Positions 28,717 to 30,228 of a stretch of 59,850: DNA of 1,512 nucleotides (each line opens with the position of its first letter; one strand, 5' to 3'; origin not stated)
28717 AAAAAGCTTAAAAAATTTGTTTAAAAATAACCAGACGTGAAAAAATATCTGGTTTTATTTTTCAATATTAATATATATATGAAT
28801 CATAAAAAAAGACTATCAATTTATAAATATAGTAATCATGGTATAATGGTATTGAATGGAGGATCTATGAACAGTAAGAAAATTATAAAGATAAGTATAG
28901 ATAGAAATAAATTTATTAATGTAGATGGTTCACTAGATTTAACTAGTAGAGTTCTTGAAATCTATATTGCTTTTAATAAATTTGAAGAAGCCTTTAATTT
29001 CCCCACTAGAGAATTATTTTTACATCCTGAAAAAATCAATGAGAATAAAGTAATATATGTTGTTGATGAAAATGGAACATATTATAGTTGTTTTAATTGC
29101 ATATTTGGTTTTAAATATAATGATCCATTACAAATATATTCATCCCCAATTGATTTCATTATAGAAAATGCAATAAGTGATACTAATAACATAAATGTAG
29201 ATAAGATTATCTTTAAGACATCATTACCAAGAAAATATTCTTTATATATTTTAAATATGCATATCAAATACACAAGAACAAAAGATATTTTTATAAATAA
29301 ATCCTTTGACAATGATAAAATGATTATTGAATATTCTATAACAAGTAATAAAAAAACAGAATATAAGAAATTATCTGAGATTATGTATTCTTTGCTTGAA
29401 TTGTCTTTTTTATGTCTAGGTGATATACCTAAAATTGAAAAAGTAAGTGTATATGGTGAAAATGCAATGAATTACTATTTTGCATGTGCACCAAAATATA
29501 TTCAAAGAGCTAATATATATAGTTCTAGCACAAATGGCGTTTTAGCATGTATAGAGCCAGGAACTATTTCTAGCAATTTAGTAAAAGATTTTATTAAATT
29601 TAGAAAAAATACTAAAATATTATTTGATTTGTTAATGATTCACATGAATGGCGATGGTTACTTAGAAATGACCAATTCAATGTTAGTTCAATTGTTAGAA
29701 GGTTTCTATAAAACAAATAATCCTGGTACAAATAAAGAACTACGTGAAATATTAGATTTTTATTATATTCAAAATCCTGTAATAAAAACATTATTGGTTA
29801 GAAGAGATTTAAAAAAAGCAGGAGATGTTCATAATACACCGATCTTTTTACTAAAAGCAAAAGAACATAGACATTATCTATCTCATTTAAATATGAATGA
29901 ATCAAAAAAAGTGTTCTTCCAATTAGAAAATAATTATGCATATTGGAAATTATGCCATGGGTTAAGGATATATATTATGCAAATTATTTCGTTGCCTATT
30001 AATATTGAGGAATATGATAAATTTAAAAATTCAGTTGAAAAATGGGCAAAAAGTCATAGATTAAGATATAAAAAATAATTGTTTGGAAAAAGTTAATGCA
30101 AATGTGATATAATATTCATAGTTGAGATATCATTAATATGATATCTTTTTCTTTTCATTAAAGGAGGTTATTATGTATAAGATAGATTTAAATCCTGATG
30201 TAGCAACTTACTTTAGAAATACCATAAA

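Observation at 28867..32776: Four-gene block of unassignable proteins inside a defence-loaded integrative island: best candidate for an undescribed system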

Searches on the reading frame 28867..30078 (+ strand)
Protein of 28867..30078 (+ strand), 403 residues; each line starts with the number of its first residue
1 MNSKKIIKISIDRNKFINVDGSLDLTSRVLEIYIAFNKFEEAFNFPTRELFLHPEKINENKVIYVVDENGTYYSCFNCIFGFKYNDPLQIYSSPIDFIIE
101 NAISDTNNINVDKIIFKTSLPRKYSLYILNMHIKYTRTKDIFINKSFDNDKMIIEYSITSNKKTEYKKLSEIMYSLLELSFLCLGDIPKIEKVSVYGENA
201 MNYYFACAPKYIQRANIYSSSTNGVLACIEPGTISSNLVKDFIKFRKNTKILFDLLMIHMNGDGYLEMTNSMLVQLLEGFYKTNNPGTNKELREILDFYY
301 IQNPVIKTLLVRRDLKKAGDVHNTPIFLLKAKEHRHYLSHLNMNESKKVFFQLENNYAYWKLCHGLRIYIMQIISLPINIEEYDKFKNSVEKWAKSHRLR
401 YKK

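Call 7: search_protein_families(library=pfam, proteins=[window:28867-30078:+], max_evalue=1)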
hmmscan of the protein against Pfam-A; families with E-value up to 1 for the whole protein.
window:28867-30078:+ (403 aa): 1 family
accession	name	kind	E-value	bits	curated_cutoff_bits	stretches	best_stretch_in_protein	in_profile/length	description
PF15933.10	RnlB_antitoxin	-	0.012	16.4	27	1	235-305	16-85/94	Antitoxin to bacterial toxin RNase LS or RnlA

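Call 8: search_protein_families(library=padloc, proteins=[window:28867-30078:+], max_evalue=1)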
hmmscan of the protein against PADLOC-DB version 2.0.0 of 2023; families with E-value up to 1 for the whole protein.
window:28867-30078:+ (403 aa): 0 families

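Call 9: search_protein_families(library=ncbifam, proteins=[window:28867-30078:+], max_evalue=1)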
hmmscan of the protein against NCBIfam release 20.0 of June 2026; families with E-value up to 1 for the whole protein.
window:28867-30078:+ (403 aa): 0 families

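Call 10: search_protein_families(library=phrogs, proteins=[window:28867-30078:+], max_evalue=1)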
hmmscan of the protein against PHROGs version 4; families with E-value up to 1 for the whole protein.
window:28867-30078:+ (403 aa): 0 families

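Call 54: find_homologous_proteins(query=window:28867-30078:+)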
Query window:28867-30078:+ (403 aa): 28 proteins with E <= 0.001 among 3573 candidates.
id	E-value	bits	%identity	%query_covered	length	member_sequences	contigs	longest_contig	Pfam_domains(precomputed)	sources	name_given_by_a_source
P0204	2.3e-243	825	92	100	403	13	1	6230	-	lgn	-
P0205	3.2e-213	726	81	100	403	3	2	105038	-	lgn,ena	-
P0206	9.8e-172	590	66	100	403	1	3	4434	-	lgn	-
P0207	1.4e-169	583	65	99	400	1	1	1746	-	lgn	-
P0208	1.4e-155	536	62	100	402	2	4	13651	-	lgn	-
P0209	1.6e-152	526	57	100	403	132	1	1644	-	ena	-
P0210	7.9e-152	524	61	99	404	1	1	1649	-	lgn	-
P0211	9.9e-152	524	60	100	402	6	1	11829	-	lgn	-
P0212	1.0e-151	524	59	100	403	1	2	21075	-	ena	-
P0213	1.3e-146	507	57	100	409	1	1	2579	-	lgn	-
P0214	2.5e-144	499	57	100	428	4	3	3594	-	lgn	-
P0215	7.3e-144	498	59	100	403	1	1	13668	-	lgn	-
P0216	1.3e-138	481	57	99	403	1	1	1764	-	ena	-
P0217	2.8e-88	315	45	98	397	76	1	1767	-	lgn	-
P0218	5.4e-83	298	42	99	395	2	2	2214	-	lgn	-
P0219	9.8e-83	297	43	99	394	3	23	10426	-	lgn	-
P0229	5.2e-65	238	36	100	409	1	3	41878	-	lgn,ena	-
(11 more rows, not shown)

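Call 56: find_encoding_contigs(protein=P0205, flank=10000, max_places=2)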
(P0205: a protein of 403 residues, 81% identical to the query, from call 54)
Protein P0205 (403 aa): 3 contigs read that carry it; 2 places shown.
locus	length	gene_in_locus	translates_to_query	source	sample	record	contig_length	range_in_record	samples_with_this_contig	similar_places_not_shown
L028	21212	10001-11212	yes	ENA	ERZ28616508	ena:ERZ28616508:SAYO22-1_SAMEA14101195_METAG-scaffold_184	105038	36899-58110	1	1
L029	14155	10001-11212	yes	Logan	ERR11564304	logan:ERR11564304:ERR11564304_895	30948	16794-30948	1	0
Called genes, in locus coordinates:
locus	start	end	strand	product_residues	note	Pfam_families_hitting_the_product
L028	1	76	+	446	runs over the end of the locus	PF12698:ABC2_membrane_3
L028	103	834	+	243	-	-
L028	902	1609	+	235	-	-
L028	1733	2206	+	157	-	PF06941:NT5C (weak)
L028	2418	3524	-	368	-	PF14659:Phage_int_SAM_3, PF00589:Phage_integrase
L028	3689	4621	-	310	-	PF20251:Big_14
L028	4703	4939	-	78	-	-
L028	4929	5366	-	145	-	-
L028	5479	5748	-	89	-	PF13730:HTH_36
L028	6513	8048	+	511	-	PF02384:N6_Mtase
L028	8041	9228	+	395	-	-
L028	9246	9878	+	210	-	PF10544:T5orf172 (faint)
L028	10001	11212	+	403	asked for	-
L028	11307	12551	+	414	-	-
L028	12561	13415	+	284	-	-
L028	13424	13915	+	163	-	-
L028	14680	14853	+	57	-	-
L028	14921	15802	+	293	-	PF28123:DUF8370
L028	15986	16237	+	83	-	-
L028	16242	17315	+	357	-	PF08378:NERD, PF00570:HRDC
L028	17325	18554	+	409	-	PF03575:Peptidase_S51, PF13302:Acetyltransf_3, PF00583:Acetyltransf_1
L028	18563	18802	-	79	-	-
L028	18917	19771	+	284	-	PF01580:FtsK_SpoIIIE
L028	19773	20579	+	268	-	-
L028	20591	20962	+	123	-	-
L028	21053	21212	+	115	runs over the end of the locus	-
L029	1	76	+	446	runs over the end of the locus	PF12698:ABC2_membrane_3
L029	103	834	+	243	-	-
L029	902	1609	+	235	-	-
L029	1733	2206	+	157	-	PF06941:NT5C (weak)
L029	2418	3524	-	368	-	PF14659:Phage_int_SAM_3, PF00589:Phage_integrase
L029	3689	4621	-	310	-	PF20251:Big_14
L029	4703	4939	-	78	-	-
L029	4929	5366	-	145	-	-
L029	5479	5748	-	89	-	PF13730:HTH_36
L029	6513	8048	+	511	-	PF02384:N6_Mtase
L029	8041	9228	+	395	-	-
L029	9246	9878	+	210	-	PF10544:T5orf172 (faint)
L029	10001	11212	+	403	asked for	-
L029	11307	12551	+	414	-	-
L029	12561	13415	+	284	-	-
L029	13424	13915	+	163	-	-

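Call 57: find_encoding_contigs(protein=P0212, flank=7000, max_places=2)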
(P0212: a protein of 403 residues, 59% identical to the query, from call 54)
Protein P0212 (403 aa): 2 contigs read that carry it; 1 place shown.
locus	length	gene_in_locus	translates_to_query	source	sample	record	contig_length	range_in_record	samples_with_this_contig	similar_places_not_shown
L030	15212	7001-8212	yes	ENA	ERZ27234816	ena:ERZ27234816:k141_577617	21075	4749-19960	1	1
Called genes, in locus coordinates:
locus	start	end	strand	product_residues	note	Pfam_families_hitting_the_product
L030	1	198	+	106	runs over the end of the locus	-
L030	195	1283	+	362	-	PF04055:Radical_SAM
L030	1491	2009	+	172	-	PF06695:Sm_multidrug_ex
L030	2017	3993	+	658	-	PF17191:RecG_wedge, PF04851:ResIII, PF00270:DEAD, PF07517:SecA_DEAD (weak), PF22590:Cas3-like_C_2 (faint), PF00271:Helicase_C, PF19833:RecG_dom3_C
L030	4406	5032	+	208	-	-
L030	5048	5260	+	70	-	-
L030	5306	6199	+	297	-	PF07804:HipA_C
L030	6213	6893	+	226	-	PF08797:HIRAN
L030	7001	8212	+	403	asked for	-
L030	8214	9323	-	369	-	PF14657:Arm-DNA-bind_4 (weak), PF00589:Phage_integrase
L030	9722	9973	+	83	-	-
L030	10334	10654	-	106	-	-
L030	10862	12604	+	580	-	PF10592:AIPR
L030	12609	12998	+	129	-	PF00293:NUDIX, PF14815:NUDIX_4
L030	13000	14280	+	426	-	PF26348:SRA_ScoMcrA, PF13020:NOV_C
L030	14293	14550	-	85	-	-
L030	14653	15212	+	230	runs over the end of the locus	-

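Call 58: find_encoding_contigs(protein=P0229, flank=7000, max_places=2)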
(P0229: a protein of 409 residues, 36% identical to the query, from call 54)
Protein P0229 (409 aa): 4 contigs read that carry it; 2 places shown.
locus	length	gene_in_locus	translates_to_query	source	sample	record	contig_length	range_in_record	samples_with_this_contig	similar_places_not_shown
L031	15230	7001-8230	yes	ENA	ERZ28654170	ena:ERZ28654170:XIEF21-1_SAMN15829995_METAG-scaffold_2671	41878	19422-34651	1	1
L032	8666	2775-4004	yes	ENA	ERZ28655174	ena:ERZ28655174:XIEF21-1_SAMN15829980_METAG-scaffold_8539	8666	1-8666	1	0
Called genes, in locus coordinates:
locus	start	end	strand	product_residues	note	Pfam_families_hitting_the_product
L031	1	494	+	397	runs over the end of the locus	PF04932:Wzy_C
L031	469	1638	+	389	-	PF04464:Glyphos_transf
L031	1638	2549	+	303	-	PF14305:ATPgrasp_TupA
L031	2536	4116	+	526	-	PF13440:Polysacc_synt_3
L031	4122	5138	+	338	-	PF14397:ATPgrasp_ST, PF14398:ATPgrasp_YheCD, PF02955:GSH-S_ATP (weak)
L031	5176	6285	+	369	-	PF14397:ATPgrasp_ST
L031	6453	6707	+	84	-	-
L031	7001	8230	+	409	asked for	-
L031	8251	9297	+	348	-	PF18928:DUF5677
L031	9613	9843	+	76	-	-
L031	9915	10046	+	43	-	-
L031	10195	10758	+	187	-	-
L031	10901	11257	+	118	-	PF07693:KAP_NTPase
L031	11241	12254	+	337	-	PF07693:KAP_NTPase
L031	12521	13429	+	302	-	PF02498:Bro-N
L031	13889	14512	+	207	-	-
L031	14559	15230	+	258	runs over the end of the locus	PF08980:DUF1883, PF01582:TIR, PF13676:TIR_2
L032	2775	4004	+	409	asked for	-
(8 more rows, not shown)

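Call 62: search_solved_structures(query=A3, max_evalue=10)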
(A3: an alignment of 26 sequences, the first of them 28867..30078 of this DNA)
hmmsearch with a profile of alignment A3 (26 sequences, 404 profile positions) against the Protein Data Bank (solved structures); distinct sequences matched with E-value up to 10: 1.
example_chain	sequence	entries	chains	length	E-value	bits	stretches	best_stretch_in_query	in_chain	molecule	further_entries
7oa7_A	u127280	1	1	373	0.12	14.7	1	42-164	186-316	PilC minor pilin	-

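Call 63: search_protein_families(library=pfam, alignment_id=A3, max_evalue=1)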
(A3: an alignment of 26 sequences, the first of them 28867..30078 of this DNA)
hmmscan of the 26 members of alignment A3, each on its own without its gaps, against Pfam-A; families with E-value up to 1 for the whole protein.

A. member 1, window:28867-30078:+ (403 aa): 1 family
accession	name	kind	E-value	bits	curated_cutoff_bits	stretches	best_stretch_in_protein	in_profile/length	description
PF15933.10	RnlB_antitoxin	-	0.012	16.4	27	1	235-305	16-85/94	Antitoxin to bacterial toxin RNase LS or RnlA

B. families by the number of members that match (of 26 scanned): 14 families
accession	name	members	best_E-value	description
PF18739.6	HEPN_Apea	10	0.00052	Apea-like HEPN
PF15933.10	RnlB_antitoxin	9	0.0013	Antitoxin to bacterial toxin RNase LS or RnlA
PF03749.19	SfsA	2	0.16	Sugar fermentation stimulation protein RE domain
PF16782.11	SIL1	1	0.0027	Nucleotide exchange factor SIL1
PF25736.1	Herpes_gQ2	1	0.041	Human herpesvirus-6 glycoprotein Q2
PF24880.1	DUF7738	1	0.058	Domain of unknown function (DUF7738)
PF17772.7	zf-MYST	1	0.059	MYST family zinc finger domain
PF18037.7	Ubiquitin_5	1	0.076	Ubiquitin-like domain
PF18609.8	SAM_Exu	1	0.097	Exuperantia SAM-like domain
PF13485.12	Peptidase_MA_2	1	0.11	Peptidase MA superfamily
PF25102.1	DUF7810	1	0.17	Family of unknown function (DUF7810)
PF20325.3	DUF6620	1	0.34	Family of unknown function (DUF6620)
PF24943.1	Fn3_Dep-1_2nd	1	0.35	Dep-1 second Fn3-like domain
PF24991.2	Ig_NUP210_4th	1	0.39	NUP210 forth Ig-like domain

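Call 77: find_related_loci(query=A3, collection=viral_contigs, flank=6000)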
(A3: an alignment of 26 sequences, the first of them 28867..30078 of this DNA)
Query A3 (403 aa) in viral_contigs; peptide patterns used: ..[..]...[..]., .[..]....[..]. (x = any residue, [..] = any of these).
53 stretches matched a pattern, but none encodes a relative of the query by tblastn (E <= 1e-3).

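Call 80: search_protein_families(library=pfam, proteins=[L031:8251-9297:+, L028:8041-9228:+], max_evalue=0.01)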
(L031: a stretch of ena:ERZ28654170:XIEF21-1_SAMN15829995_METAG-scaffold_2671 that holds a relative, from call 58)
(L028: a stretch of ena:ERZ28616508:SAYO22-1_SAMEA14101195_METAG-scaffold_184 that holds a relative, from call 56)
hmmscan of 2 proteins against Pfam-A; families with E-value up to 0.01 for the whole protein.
L031:8251-9297:+ (348 aa): 1 family
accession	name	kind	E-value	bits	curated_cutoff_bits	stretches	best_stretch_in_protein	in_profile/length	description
PF18928.5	DUF5677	-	1.5e-23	84.1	27.1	1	117-269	6-159/166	Family of unknown function (DUF5677)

L028:8041-9228:+ (395 aa): 1 family
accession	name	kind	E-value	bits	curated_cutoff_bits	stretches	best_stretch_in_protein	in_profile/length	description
PF13473.12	Cupredoxin_1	-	0.009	16.5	27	0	45-76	66-97/104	Cupredoxin-like domain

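Call 84: search_protein_families(library=padloc, alignment_id=A5, max_evalue=0.1)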
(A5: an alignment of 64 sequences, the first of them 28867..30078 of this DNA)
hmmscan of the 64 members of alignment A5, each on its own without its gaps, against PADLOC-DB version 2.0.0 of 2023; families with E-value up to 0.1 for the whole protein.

A. member 1, window:28867-30078:+ (403 aa): 0 families

B. families by the number of members that match (of 64 scanned): 5 families
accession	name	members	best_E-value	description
PDLC03870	LmuC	1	0.0049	-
PDLC01754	Cas2e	1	0.0069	-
PDLC04272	PDC-M01B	1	0.0098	-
PDLC02980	AriA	1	0.013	-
PDLC01142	Unk_03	1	0.014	"Alpha helical protein with coiled-coil region and maybe secreted or membrane (1 TM domain at N-terminus, but a weak TMH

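Call 85: find_encoding_contigs(protein=P0208, flank=6000, max_places=2)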
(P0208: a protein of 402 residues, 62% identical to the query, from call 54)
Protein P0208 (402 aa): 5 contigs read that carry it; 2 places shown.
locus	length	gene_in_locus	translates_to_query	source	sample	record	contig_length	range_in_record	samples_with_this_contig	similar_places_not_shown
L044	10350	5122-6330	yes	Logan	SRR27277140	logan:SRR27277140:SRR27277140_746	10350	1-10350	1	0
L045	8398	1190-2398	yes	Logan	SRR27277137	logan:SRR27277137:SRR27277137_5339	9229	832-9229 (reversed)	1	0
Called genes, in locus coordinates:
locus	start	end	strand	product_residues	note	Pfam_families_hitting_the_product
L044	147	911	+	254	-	PF08878:HamA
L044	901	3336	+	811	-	PF00270:DEAD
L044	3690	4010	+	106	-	-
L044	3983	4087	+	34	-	-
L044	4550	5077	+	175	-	-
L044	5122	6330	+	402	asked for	-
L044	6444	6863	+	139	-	-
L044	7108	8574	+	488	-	-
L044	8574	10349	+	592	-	?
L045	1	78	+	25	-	?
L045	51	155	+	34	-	-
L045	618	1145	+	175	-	-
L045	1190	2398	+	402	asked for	-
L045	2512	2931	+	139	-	-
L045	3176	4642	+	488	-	-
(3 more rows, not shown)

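Call 86: find_encoding_contigs(protein=P0215, flank=6000, max_places=2)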
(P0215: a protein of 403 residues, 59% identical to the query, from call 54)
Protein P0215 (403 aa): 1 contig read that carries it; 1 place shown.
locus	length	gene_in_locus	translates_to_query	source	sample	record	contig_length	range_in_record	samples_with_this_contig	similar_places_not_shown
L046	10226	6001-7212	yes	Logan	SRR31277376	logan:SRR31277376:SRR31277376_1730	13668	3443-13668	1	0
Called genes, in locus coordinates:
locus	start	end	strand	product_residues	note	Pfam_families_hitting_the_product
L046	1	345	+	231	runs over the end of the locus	-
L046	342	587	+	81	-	-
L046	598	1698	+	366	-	PF00589:Phage_integrase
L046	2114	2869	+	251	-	PF20247:DUF6602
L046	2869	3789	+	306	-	PF18144:SMODS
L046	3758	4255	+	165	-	-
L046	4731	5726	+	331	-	PF14022:DUF4238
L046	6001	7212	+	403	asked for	-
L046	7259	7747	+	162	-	-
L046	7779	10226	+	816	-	?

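Call 87: find_encoding_contigs(protein=P0219, flank=6000, max_places=3)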
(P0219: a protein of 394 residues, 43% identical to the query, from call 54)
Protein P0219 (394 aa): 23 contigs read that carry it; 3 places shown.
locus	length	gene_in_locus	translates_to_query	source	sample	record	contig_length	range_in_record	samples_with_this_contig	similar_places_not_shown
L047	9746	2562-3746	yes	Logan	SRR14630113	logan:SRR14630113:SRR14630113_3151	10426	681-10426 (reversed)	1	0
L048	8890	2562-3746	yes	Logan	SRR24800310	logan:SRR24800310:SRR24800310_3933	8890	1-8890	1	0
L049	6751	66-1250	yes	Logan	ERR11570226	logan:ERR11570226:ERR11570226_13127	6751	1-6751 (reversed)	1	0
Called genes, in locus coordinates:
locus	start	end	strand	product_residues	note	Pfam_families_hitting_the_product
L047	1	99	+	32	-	?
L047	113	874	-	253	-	PF01909:NTP_transf_2, PF18765:Polbeta (weak)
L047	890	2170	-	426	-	PF02403:Seryl_tRNA_N, PF00587:tRNA-synt_2b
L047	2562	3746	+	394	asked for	-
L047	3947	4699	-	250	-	-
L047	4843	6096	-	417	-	PF00709:Adenylsucc_synt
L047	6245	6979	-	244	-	-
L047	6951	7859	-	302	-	PF01381:HTH_3, PF12844:HTH_19 (faint), PF13560:HTH_31 (faint), PF04892:VanZ-LLP1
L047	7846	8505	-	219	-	-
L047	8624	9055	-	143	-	PF03739:LptF_LptG (weak), PF02687:FtsX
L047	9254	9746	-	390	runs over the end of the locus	?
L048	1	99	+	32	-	?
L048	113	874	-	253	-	PF01909:NTP_transf_2, PF18765:Polbeta (weak)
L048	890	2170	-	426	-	PF02403:Seryl_tRNA_N, PF00587:tRNA-synt_2b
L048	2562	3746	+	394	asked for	-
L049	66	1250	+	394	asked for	-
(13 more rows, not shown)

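Call 111: search_dna_similar(query=window:28867-30078:+, collection=plasmids, mode=protein, max_rows=10)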
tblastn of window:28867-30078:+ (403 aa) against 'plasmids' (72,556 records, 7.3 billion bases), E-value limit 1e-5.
No match.
